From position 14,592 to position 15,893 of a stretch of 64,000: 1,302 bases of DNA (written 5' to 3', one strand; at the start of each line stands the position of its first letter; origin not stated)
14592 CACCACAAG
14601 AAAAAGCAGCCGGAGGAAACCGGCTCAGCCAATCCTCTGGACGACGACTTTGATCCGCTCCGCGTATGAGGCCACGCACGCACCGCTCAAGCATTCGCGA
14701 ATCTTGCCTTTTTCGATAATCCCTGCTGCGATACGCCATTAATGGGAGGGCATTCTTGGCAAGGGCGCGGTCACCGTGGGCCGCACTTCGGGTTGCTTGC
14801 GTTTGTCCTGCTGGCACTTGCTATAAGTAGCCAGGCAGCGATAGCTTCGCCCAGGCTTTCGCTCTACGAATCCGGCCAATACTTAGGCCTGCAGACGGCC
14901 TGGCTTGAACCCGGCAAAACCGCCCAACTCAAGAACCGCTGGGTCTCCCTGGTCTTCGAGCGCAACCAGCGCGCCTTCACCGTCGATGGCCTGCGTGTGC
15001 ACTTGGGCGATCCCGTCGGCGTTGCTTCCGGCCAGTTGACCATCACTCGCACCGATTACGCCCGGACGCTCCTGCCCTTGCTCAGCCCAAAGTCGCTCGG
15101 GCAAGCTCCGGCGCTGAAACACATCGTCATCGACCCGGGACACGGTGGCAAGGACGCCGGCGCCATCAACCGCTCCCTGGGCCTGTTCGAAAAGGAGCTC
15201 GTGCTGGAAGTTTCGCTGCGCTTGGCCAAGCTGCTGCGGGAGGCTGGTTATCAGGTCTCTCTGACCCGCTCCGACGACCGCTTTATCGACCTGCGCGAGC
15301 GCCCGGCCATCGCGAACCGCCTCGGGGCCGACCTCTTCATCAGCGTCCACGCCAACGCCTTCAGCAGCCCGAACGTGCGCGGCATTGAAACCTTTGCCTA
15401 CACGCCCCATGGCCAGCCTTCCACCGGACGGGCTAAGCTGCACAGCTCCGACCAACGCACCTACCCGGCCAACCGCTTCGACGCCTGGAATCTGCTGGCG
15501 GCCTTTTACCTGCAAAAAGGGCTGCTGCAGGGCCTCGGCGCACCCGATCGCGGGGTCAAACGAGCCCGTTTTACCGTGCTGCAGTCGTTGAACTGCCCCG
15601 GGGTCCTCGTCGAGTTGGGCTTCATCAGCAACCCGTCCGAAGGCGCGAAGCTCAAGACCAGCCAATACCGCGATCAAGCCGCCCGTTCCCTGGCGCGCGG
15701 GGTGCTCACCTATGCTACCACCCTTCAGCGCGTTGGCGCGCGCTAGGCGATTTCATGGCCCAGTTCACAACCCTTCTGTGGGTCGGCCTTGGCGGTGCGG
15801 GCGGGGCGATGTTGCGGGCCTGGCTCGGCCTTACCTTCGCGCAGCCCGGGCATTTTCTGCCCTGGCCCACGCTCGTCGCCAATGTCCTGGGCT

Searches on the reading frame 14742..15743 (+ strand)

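Call 13: search_protein_families(library=pfam, proteins=[window:14742-15743:+], max_evalue=0.001)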
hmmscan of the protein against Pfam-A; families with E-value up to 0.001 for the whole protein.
window:14742-15743:+ (334 aa): 1 family
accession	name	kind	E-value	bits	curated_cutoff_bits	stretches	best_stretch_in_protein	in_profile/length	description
PF01520.23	Amidase_3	-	5.2e-49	167.1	27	1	128-321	1-172/174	N-acetylmuramoyl-L-alanine amidase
